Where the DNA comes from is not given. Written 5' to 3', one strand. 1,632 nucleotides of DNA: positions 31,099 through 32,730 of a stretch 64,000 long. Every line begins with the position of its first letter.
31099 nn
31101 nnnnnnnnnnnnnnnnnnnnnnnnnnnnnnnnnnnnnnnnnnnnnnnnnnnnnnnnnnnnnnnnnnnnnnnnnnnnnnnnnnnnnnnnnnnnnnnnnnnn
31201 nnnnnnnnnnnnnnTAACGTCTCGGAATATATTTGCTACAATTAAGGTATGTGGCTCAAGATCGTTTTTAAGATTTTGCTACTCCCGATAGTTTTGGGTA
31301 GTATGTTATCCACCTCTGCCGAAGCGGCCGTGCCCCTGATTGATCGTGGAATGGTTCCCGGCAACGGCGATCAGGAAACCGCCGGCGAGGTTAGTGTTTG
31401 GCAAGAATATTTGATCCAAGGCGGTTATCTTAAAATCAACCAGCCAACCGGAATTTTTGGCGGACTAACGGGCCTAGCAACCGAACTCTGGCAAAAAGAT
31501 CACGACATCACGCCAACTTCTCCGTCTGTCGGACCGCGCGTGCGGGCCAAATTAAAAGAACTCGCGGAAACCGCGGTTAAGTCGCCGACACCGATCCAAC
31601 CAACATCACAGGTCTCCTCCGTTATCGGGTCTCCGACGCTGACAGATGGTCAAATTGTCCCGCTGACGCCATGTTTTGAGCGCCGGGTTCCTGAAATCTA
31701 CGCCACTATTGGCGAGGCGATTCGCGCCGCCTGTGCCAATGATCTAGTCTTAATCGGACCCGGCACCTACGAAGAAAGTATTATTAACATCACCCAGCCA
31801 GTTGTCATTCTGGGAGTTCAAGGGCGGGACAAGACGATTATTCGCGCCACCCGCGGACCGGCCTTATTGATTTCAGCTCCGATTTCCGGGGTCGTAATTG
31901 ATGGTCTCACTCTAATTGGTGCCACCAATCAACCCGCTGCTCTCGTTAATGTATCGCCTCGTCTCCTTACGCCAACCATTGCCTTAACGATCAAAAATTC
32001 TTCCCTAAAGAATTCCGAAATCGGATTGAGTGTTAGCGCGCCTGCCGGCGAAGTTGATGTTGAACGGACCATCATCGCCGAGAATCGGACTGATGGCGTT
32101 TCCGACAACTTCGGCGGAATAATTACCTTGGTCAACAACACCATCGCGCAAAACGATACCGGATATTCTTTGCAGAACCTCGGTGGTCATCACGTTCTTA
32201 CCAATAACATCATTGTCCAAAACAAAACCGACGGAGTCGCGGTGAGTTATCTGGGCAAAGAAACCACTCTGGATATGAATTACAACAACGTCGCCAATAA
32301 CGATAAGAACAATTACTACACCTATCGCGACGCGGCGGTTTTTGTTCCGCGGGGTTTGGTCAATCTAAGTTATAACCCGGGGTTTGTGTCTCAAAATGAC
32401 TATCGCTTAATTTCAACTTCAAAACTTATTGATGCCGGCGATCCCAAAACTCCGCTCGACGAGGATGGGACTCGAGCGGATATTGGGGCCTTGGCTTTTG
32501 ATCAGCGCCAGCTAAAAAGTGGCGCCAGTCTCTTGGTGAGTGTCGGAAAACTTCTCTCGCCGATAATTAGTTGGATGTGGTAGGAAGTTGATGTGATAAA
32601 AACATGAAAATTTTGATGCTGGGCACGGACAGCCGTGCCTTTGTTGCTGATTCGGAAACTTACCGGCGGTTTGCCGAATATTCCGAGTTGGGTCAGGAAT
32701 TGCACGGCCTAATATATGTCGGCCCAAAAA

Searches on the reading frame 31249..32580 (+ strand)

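Call 86: search_protein_families(library=pfam, proteins=[window:31249-32580:+], max_evalue=0.00001)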
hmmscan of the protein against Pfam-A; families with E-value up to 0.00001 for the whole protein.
window:31249-32580:+ (444 aa): 1 family
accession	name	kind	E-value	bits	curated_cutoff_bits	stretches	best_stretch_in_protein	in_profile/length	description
PF13229.12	Beta_helix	-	2.9e-09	37.2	25.9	1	246-354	34-140/158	Right handed beta helix region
